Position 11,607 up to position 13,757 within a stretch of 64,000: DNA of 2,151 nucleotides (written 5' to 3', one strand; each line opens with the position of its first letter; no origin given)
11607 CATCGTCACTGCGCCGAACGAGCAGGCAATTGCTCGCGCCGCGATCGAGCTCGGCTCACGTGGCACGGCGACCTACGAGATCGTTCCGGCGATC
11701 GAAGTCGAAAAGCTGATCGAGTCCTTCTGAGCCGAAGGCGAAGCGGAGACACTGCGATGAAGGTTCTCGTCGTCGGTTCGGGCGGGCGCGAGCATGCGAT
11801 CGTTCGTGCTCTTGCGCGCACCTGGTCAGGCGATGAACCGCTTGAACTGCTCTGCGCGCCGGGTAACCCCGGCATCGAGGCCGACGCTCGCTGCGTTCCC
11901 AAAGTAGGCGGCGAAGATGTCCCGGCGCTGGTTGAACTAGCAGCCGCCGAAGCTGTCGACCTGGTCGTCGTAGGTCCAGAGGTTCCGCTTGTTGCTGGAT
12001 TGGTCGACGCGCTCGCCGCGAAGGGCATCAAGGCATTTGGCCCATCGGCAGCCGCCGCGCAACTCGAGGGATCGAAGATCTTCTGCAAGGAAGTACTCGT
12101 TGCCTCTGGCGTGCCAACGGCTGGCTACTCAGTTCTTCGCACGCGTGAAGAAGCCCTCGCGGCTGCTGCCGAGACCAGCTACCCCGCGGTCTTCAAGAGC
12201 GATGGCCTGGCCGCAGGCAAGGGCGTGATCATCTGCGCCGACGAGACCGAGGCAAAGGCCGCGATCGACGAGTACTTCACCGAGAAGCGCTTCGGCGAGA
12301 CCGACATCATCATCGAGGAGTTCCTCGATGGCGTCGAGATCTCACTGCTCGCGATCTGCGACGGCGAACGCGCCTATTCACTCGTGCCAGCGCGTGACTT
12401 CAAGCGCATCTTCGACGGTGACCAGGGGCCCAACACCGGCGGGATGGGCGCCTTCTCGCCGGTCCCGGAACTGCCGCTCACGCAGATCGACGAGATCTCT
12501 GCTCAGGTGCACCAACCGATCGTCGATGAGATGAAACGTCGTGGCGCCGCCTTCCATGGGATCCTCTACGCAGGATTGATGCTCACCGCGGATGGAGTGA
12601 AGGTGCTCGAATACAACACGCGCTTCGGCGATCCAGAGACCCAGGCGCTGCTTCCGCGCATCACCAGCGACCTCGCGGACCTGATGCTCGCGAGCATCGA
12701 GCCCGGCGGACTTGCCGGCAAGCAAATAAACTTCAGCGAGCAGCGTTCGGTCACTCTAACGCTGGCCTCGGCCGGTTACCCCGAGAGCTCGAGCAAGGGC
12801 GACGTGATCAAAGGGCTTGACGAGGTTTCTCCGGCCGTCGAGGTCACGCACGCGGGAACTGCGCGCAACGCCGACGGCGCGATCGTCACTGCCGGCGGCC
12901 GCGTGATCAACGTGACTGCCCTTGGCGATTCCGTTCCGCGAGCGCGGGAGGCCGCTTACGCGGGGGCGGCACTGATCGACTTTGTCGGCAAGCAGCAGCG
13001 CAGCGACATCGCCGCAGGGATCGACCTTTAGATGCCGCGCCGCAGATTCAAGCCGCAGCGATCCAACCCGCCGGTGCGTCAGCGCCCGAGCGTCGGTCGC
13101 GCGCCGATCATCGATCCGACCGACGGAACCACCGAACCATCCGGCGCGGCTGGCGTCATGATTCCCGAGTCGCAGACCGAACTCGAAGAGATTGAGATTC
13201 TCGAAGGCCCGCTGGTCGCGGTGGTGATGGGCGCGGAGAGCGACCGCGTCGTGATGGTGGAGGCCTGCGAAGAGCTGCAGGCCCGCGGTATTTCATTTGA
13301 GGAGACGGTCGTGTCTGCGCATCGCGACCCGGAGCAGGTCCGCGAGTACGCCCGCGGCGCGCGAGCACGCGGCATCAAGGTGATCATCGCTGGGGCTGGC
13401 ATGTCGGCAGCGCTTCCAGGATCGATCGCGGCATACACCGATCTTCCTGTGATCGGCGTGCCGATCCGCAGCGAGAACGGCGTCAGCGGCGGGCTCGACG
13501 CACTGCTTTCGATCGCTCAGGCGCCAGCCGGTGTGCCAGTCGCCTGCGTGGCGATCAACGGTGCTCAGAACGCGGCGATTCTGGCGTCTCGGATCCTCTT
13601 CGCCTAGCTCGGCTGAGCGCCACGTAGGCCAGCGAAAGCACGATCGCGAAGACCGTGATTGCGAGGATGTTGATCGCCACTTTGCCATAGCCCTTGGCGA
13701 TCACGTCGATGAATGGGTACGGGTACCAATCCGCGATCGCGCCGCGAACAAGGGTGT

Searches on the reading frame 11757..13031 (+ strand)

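Call 11: search_protein_families(library=ncbifam, proteins=[window:11757-13031:+])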
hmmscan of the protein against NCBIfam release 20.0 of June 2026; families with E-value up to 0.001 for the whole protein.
window:11757-13031:+ (424 aa): 32 families (the best 25 are shown)
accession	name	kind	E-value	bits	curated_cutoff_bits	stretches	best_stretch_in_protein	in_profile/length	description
TIGR00877.1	purD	equivalog_domain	5.5e-137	457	288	1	1-419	1-420/425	phosphoribosylamine--glycine ligase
NF006406.0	PRK08654.1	equivalog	1.1e-10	40.6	739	1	83-198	92-214/499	acetyl-CoA carboxylase biotin carboxylase subunit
NF005525.0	PRK07178.1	equivalog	2e-10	39.9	768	1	58-190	65-202/471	acetyl-CoA carboxylase biotin carboxylase subunit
NF053643.1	Ddl_archaea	equivalog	4.4e-10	39.1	500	1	60-213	55-203/367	putative pseudomurein biosynthesis ATP-grasp protein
NF006766.0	PRK09288.1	equivalog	1.2e-09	37.5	339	1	54-204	63-213/396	formate-dependent phosphoribosylglycinamide formyltransferase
TIGR01205.1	D_ala_D_alaTIGR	subfamily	2.9e-09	36.3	245.65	1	86-209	86-212/318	D-alanine--D-alanine ligase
NF003671.0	PRK05294.1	equivalog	4.4e-09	34.5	599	1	53-207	616-766/1058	carbamoyl-phosphate synthase large subunit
TIGR02712.1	urea_carbox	equivalog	6.2e-09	34.1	1303.85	1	82-192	90-203/1201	urea carboxylase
NF006367.0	PRK08591.1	subfamily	1.2e-08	34.2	597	1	82-199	91-215/451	acetyl-CoA carboxylase biotin carboxylase subunit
TIGR01369.1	CPSaseII_lrg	equivalog_domain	1.4e-08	32.9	1027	1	58-289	621-840/1052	carbamoyl-phosphate synthase (glutamine-hydrolyzing) large subunit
TIGR01142.1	purT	equivalog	1.5e-08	34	502.15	1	85-204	80-200/380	phosphoribosylglycinamide formyltransferase 2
NF002527.0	PRK01966.1-3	equivalog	2.7e-08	33.4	310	1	90-202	102-212/332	D-alanine--D-alanine ligase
NF002378.0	PRK01372.1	subfamily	3e-08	32.7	243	1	86-291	80-272/305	D-alanine--D-alanine ligase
NF009471.0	PRK12833.1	equivalog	6.7e-08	31.5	686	1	81-206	93-223/467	acetyl-CoA carboxylase biotin carboxylase subunit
NF004679.0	PRK06019.1-5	equivalog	8.3e-08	31.4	326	1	82-204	77-195/376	5-(carboxyamino)imidazole ribonucleotide synthase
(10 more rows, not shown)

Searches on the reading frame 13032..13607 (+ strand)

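Call 11: search_protein_families(library=ncbifam, proteins=[window:13032-13607:+])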
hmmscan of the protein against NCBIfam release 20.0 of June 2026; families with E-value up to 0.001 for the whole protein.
window:13032-13607:+ (191 aa): 2 families
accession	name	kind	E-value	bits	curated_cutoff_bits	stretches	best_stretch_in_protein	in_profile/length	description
TIGR01162.1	purE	equivalog_domain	4.7e-44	149.6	149.6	1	62-189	1-126/156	5-(carboxyamino)imidazole ribonucleotide mutase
NF033503.1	LarB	equivalog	3.4e-12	46.5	175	1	61-189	81-207/209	nickel pincer cofactor biosynthesis protein LarB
